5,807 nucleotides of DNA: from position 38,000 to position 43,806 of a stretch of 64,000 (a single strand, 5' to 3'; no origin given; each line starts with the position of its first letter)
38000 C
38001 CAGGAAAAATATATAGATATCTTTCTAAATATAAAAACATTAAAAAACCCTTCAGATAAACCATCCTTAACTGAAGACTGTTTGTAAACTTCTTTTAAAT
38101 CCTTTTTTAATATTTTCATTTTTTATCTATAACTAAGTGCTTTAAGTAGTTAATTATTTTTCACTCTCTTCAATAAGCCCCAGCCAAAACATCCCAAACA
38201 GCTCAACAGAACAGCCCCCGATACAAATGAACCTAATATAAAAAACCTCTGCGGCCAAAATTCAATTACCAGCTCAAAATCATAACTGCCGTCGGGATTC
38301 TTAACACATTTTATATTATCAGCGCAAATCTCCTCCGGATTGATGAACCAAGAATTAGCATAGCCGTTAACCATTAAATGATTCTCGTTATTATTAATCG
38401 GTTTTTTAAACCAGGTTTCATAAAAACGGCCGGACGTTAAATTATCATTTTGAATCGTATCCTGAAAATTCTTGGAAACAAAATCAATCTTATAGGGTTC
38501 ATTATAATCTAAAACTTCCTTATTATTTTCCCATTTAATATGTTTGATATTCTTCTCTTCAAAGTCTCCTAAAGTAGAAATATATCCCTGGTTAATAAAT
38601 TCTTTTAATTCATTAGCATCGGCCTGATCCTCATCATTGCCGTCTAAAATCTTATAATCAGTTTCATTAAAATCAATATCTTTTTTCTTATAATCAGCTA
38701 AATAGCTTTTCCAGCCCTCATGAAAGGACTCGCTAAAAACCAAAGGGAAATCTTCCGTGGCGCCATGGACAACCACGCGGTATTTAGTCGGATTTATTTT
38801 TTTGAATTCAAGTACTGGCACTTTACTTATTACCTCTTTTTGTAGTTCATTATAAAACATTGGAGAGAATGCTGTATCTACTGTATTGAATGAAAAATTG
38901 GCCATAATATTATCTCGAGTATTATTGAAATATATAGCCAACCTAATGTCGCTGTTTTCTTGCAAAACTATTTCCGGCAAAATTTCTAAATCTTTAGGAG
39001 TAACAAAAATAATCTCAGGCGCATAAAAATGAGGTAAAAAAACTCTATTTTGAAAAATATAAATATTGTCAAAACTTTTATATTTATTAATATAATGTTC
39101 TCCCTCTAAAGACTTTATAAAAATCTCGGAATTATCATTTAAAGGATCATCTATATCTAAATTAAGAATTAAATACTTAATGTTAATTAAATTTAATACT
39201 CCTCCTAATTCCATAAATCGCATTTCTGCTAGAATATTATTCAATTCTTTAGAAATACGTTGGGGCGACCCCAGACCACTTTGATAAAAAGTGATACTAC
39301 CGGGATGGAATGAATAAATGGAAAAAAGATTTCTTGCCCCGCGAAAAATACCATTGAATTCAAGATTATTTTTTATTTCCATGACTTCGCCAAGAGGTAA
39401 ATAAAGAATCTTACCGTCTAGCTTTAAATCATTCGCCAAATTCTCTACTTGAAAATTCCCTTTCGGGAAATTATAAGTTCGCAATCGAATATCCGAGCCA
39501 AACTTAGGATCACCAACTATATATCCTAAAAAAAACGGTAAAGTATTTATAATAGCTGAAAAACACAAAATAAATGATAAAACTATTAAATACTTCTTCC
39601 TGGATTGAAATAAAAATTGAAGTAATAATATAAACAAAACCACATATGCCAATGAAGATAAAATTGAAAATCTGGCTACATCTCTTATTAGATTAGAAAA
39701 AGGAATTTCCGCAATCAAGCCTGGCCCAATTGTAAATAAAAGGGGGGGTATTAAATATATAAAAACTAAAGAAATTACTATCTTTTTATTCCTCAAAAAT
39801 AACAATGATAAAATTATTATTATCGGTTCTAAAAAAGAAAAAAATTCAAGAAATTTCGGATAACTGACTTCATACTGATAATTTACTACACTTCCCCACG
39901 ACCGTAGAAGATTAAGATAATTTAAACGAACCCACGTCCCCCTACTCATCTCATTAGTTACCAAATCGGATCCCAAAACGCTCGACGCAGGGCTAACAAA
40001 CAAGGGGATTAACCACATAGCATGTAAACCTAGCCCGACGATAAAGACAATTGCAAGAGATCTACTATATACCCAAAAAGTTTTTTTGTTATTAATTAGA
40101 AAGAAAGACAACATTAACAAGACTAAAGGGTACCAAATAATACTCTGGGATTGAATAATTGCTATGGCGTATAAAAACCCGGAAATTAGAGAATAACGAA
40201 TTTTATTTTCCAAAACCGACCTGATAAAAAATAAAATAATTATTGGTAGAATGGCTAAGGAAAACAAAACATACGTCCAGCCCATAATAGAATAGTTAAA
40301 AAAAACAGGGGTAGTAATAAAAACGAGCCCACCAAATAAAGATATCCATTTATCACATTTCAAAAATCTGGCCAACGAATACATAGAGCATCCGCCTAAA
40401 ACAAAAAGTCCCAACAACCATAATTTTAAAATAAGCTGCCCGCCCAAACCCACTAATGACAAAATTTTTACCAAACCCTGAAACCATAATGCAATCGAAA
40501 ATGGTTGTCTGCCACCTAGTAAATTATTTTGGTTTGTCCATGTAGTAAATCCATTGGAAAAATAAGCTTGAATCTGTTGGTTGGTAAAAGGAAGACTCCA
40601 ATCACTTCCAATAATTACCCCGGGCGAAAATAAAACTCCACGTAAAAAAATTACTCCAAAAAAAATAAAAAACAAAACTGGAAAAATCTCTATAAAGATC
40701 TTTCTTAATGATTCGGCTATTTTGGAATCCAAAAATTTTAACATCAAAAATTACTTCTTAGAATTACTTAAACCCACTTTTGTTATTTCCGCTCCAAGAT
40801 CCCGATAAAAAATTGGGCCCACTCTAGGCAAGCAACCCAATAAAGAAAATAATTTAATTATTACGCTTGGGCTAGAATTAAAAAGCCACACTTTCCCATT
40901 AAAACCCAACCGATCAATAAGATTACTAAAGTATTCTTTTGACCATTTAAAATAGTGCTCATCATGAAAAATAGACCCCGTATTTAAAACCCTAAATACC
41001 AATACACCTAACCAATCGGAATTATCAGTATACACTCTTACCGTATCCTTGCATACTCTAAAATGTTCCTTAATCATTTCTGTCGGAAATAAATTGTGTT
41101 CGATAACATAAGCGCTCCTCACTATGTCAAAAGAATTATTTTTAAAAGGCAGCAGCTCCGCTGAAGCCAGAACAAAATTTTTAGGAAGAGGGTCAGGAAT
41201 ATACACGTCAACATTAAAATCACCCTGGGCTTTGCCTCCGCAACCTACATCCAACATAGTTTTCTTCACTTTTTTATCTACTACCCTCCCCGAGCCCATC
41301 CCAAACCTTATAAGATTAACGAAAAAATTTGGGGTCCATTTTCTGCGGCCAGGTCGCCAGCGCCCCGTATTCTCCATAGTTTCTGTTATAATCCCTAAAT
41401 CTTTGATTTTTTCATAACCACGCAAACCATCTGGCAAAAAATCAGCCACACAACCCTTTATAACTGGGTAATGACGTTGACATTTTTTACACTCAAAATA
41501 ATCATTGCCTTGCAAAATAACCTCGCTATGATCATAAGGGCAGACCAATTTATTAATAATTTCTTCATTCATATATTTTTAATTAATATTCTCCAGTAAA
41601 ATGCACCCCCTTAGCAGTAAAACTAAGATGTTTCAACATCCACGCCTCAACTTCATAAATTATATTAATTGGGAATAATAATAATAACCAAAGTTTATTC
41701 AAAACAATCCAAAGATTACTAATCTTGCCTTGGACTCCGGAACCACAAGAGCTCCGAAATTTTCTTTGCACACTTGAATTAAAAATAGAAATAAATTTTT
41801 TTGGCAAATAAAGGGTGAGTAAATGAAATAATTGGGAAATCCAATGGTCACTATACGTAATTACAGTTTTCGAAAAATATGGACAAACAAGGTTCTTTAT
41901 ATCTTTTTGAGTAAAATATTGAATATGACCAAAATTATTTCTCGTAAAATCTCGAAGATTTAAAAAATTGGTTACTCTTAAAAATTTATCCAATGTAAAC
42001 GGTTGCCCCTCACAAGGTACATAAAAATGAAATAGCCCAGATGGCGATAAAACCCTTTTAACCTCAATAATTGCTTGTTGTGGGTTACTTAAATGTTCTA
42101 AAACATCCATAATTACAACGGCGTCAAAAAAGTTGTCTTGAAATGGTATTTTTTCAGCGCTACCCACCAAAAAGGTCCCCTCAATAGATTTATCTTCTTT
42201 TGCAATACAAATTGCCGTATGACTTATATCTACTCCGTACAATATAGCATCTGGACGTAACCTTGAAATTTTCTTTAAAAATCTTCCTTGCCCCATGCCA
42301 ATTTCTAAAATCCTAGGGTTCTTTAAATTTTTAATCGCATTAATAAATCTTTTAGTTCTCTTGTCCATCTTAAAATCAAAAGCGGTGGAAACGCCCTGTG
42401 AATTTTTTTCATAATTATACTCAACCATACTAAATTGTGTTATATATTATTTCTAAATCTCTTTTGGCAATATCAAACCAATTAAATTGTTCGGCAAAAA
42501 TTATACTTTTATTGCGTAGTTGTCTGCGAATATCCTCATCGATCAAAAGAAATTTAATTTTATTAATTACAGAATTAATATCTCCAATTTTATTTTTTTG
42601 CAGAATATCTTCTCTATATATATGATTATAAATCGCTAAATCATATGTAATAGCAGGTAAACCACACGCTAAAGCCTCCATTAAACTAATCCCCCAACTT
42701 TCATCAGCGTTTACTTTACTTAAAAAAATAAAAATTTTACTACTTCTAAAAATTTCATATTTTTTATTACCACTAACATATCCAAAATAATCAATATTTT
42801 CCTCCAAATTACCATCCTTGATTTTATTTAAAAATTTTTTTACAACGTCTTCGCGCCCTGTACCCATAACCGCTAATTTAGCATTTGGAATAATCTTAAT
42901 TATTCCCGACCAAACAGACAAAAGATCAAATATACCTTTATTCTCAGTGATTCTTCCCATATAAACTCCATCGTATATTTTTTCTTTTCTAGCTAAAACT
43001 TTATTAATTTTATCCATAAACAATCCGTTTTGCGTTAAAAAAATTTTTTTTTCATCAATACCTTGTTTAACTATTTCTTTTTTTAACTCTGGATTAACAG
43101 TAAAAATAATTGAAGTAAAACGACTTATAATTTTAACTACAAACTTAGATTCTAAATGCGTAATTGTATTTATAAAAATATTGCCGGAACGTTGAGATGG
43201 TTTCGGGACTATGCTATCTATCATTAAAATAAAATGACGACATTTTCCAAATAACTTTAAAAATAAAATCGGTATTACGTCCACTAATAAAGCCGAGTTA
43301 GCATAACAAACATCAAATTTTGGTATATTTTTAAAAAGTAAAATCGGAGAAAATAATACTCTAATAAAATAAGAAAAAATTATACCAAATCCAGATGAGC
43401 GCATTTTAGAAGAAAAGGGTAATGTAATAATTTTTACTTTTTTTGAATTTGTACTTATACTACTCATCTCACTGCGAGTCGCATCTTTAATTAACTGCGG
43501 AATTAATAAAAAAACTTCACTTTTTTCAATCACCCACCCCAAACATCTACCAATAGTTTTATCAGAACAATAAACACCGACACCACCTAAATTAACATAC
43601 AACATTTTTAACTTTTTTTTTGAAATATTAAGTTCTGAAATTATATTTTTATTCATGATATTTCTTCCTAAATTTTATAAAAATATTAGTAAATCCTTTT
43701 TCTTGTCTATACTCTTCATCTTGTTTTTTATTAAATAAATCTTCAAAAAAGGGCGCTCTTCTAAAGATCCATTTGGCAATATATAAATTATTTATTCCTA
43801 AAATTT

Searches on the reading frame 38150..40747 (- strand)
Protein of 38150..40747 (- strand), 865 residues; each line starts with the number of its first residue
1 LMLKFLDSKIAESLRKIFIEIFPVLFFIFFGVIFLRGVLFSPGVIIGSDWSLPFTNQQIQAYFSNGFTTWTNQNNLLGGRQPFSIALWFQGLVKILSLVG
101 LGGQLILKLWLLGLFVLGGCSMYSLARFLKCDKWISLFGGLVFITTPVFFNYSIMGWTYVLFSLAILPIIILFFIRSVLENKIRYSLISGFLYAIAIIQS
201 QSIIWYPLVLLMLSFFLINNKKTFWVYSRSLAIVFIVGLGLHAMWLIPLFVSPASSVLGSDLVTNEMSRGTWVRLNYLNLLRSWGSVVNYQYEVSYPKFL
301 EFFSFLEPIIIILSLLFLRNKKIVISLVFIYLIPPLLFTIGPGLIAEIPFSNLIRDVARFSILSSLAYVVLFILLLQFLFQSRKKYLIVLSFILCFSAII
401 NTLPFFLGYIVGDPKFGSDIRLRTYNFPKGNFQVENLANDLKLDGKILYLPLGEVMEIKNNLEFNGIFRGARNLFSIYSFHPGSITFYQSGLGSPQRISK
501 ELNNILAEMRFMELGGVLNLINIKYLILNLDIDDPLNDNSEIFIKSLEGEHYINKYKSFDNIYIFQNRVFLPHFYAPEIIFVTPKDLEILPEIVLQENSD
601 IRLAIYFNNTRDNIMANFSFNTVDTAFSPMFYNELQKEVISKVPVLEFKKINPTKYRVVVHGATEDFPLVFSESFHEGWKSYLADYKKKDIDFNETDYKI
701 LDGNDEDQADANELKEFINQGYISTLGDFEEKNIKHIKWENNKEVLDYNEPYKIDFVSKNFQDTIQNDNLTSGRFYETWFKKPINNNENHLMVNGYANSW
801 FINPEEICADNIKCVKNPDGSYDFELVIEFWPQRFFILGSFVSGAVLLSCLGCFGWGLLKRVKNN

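Call 4: search_protein_families(library=pfam, proteins=[window:38150-40747:-], max_evalue=0.01)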
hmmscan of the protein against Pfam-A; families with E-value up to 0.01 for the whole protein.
window:38150-40747:- (865 aa): 0 families

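Call 5: search_protein_families(library=ncbifam, proteins=[window:38150-40747:-], max_evalue=0.01)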
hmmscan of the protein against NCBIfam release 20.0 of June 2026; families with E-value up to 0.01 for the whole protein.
window:38150-40747:- (865 aa): 0 families

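Call 62: find_homologous_proteins(query=window:38150-40747:-, max_evalue=0.00001)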
Query window:38150-40747:- (865 aa): 19 proteins with E <= 0.00001 among 8000 candidates.
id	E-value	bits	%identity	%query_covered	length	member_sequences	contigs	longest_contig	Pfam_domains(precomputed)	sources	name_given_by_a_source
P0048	1.1e-171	592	42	67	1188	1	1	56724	-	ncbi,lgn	ncbi:MAG: hypothetical protein ACOZBZ_02595 [Patescibacteria group bacterium]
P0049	1.1e-167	578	44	68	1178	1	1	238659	-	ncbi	ncbi:MAG: hypothetical protein ABIB61_02380 [Candidatus Shapirobacteria bacterium]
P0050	3.9e-167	576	43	69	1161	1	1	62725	-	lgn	-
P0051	2.2e-156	541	41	77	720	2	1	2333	-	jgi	-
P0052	2.7e-154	534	42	67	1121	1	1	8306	-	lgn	-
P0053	3.3e-146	507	37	95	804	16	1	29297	-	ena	-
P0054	2.2e-139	485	41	63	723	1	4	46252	-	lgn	-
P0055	8.5e-130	453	34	80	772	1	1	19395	-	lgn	-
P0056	3.5e-109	385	32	68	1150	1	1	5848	-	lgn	-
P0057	1.3e-91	327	36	61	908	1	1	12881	-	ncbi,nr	ncbi:MAG: hypothetical protein BWY53_00702 [Parcubacteria group bacterium ADurb.Bin326]|nr:MAG: hypo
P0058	1.8e-91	326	33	65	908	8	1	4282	-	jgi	-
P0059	1.7e-88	316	33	59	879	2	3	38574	-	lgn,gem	-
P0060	4.4e-85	305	36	45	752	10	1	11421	-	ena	-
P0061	1.7e-82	296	33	57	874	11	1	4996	-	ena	-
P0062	1.0e-28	119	24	63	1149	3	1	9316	PF13847.13,PF13489.13,PF13649.13,PF01209.25,PF08241.19,PF08242.19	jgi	jgi:SAM-dependent methyltransferase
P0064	2.5e-11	61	25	42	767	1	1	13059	PF11847.14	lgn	-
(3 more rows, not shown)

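Call 76: predict_structure(alignment_id=A1)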
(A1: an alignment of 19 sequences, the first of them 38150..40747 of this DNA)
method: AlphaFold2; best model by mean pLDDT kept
length: 865 residues; sequences in the alignment: 19
mean_pLDDT: 77.6   pTM: 0.80
mean pLDDT of the five models: 77.6, 77.3, 76.4, 76.2, 73.0
residues with pLDDT >= 90: 220; 70-90: 430; 50-70: 136; < 50: 79
segments of 3 or more residues with pLDDT < 50: 1-6, 487-494, 624-631, 701-709, 720-766
pLDDT, mean of each block of 10 residues (from residue 1): 52 76 93 89 80 88 87 78 77 92 91 95 95 94 86 82 94 96 94 86 89 94 96 95 89 75 73 76 69 68 81 83 91 89 83 81 90 93 91 89 78 61 86 88 77 81 76 84 55 59 80 75 86 82 81 83 83 78 62 58 64 57 48 62 75 85 85 87 71 53 48 53 41 38 37 37 49 69 76 82 84 79 88 91 93 85 72
secondary structure, 60 per line:
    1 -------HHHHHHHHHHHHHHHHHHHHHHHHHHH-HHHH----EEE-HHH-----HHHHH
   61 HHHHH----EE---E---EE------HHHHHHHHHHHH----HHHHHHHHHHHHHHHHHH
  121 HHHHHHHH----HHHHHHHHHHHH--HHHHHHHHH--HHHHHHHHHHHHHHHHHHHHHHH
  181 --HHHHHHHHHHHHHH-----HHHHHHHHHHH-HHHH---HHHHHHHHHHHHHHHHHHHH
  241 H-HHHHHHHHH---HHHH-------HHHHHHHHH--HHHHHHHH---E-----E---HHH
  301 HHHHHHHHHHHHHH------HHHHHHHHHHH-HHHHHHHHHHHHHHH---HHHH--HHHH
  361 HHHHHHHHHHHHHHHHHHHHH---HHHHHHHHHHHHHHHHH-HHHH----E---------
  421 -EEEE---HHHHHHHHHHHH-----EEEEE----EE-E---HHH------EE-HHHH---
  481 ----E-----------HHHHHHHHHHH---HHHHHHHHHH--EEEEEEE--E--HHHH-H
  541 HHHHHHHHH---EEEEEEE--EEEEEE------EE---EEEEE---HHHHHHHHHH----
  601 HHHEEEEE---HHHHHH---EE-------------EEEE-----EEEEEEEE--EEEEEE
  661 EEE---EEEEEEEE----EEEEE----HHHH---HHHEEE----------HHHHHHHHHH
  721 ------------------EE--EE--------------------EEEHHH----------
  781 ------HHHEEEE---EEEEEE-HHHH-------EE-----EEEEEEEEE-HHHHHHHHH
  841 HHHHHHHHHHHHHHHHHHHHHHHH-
elements in order (helices of 4 or more, strands of 3 or more residues): H8-34 H36-39 E44-46 H56-65 H87-98 H103-128 H133-144 H147-155 H158-180 H183-196 H202-212 H214-217 H221-241 H243-251 H255-258 H266-274 H277-284 H298-314 H321-331 H333-347 H351-354 H357-381 H385-401 H403-406 E422-425 H429-440 E446-450 H474-477 H497-507 H511-520 E523-529 H535-538 H540-549 E553-559 E562-567 E579-583 H587-596 E604-608 H612-617 E636-639 E645-652 E655-663 E667-674 E679-683 H688-691 E698-700 H711-720 E765-767 E790-793 E797-802 H804-807 E822-830 H832-864

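Call 78: fold_search(model_id=the predicted structure, library=pdb)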
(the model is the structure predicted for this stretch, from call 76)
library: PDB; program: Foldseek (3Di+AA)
matches with E <= 10: 351; with E <= 0.001: 20
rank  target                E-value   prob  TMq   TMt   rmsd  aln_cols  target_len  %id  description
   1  6w98_A                7.0e-10  1.00  0.49  0.34  15.3       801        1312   13  Single-Particle Cryo-EM Structure of Arabinofuranosyltransferase AftD from Mycobacteria (released 2020-05-13)
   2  6wby                  2.1e-09  1.00  0.44  0.32  15.5       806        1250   12  Single-Particle Cryo-EM Structure of Arabinofuranosyltransferase AftD from Mycobacteria, Mutant R1389S Class 2 (released 2020-05-13)
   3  6wbx                  1.3e-08  1.00  0.45  0.32  16.6       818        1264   13  Single-Particle Cryo-EM Structure of Arabinofuranosyltransferase AftD from Mycobacteria, Mutant R1389S Class 1 (released 2020-05-13)
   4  7oci_F                1.5e-05  1.00  0.38  0.49   9.5       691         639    9  Cryo-EM structure of yeast Ost6p containing oligosaccharyltransferase complex (released 2022-02-16)
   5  8agc_A                1.8e-05  1.00  0.37  0.43  11.7       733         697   10  Structure of yeast oligosaccharylransferase complex with lipid-linked oligosaccharide and non-acceptor peptide bound (released 2022-12-07)
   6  8age_A                2.9e-05  1.00  0.35  0.45  10.4       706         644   10  Structure of yeast oligosaccharylransferase complex with acceptor peptide bound (released 2022-12-07)
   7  6ezn_F                3.6e-05  1.00  0.38  0.48  11.6       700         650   10  Cryo-EM structure of the yeast oligosaccharyltransferase (OST) complex (released 2018-01-17)
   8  6c26_A                5.7e-05  1.00  0.37  0.47  12.3       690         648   12  The Cryo-EM structure of a eukaryotic oligosaccharyl transferase complex (released 2018-01-31)
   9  3waj                  6.5e-05  1.00  0.36  0.39  12.0       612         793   11  Crystal structure of the Archaeoglobus fulgidus oligosaccharyltransferase (O29867_ARCFU) complex with Zn and sulfate (released 2013-10-30)
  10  8if8_B                7.4e-05  1.00  0.36  0.48   8.2       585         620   11  Arabinosyltransferase AftA (released 2023-05-31)
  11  5gmy_A                8.1e-05  1.00  0.32  0.33  13.6       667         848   12  Crystal structure of the Archaeoglobus fulgidus oligosaccharyltransferase (O29867_ARCFU) tethered with an acceptor pep (released 2017-02-01)
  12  6gxc_A                9.6e-05  1.00  0.33  0.39   9.6       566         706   13  Bacterial oligosaccharyltransferase PglB in complex with an inhibitory peptide and a reactive lipid-linked oligosaccha (released 2018-11-14)
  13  9n9j_I                9.6e-05  1.00  0.31  0.37  17.3       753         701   11  Structure of a GRP94 folding intermediate engaged with a CCDC134- and FKBP11-bound secretory translocon (released 2025-11-19)
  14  5ogl_A                1.0e-04  1.00  0.32  0.38   9.7       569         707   14  Structure of bacterial oligosaccharyltransferase PglB in complex with an acceptor peptide and an lipid-linked oligosac (released 2017-10-25)
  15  8if8_C                1.1e-04  1.00  0.36  0.49   8.0       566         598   12  Arabinosyltransferase AftA (released 2023-05-31)
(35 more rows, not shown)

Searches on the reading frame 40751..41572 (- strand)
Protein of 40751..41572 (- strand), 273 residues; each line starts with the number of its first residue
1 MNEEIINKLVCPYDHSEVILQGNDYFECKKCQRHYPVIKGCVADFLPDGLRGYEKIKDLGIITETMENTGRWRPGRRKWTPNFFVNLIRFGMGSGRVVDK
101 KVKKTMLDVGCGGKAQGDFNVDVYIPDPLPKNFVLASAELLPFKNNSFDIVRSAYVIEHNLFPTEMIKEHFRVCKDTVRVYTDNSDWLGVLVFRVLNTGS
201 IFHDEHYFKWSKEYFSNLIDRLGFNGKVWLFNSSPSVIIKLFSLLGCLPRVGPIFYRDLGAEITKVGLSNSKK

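Call 4: search_protein_families(library=pfam, proteins=[window:40751-41572:-], max_evalue=0.01)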
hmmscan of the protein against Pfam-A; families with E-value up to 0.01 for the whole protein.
window:40751-41572:- (273 aa): 5 families
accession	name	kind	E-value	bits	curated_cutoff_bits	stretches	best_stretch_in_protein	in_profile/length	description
PF08241.18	Methyltransf_11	-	6.7e-07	30.3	21.2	1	131-177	44-90/95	Methyltransferase domain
PF13847.12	Methyltransf_31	-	0.00012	22.3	27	1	133-186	58-113/145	Methyltransferase domain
PF13649.12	Methyltransf_25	-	0.001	20.1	27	1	132-175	49-94/97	Methyltransferase domain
PF01209.24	Ubie_methyltran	-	0.0021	17.9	20.1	1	132-181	101-150/233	ubiE/COQ5 methyltransferase family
PF13489.12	Methyltransf_23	-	0.0067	16.6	27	0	101-225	21-160/164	Methyltransferase domain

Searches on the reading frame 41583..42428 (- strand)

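Call 4: search_protein_families(library=pfam, proteins=[window:41583-42428:-], max_evalue=0.01)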
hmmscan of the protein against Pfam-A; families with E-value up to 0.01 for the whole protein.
window:41583-42428:- (281 aa): 10 families
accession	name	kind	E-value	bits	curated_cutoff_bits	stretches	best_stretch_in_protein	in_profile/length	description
PF08241.18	Methyltransf_11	-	1.3e-22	80.7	21.2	1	41-134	1-94/95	Methyltransferase domain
PF13649.12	Methyltransf_25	-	7.8e-18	65.4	27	1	40-131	1-97/97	Methyltransferase domain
PF13489.12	Methyltransf_23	-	3.3e-16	59.9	27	1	24-180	8-153/164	Methyltransferase domain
PF13847.12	Methyltransf_31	-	5.9e-16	58.9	27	1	36-138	3-112/145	Methyltransferase domain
PF08242.18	Methyltransf_12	-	6.1e-12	46.6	30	1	41-133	1-98/98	Methyltransferase domain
PF01209.24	Ubie_methyltran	-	7.4e-08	32.5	20.1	1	17-134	27-150/233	ubiE/COQ5 methyltransferase family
PF08003.17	Methyltransf_9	-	2.5e-05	23.8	23.8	1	12-131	91-213/315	Protein of unknown function (DUF1698)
PF02390.23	Methyltransf_4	-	0.001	19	24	1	37-73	2-38/173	Putative methyltransferase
PF07021.18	MetW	-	0.0016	18.5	21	1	38-126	15-101/193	Methionine biosynthesis protein MetW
PF05175.20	MTS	-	0.002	18.2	23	1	20-80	15-75/170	Methyltransferase small domain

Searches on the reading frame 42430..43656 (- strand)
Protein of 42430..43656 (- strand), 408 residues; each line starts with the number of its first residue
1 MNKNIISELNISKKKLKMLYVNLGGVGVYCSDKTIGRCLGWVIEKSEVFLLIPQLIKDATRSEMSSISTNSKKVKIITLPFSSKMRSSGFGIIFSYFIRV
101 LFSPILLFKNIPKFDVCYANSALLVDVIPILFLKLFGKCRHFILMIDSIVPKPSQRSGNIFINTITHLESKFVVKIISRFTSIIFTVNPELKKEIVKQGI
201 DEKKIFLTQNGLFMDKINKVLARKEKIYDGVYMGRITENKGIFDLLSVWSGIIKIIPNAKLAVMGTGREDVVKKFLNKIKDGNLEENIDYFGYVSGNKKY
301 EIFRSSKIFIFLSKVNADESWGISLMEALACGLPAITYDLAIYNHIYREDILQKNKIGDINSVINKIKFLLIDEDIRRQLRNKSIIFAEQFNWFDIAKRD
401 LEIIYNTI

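Call 4: search_protein_families(library=pfam, proteins=[window:42430-43656:-], max_evalue=0.01)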
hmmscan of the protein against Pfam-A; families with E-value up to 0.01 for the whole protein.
window:42430-43656:- (408 aa): 3 families
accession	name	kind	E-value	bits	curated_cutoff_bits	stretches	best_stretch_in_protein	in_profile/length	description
PF00534.26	Glycos_transf_1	-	1.9e-24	86.5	26.4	1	216-383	4-168/172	Glycosyl transferases group 1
PF13692.12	Glyco_trans_1_4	-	5.3e-16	59.6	27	1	231-346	5-115/142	Glycosyl transferases group 1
PF13524.12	Glyco_trans_1_2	-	7.8e-07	29.6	25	1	260-383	16-124/144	Glycosyl transferase-like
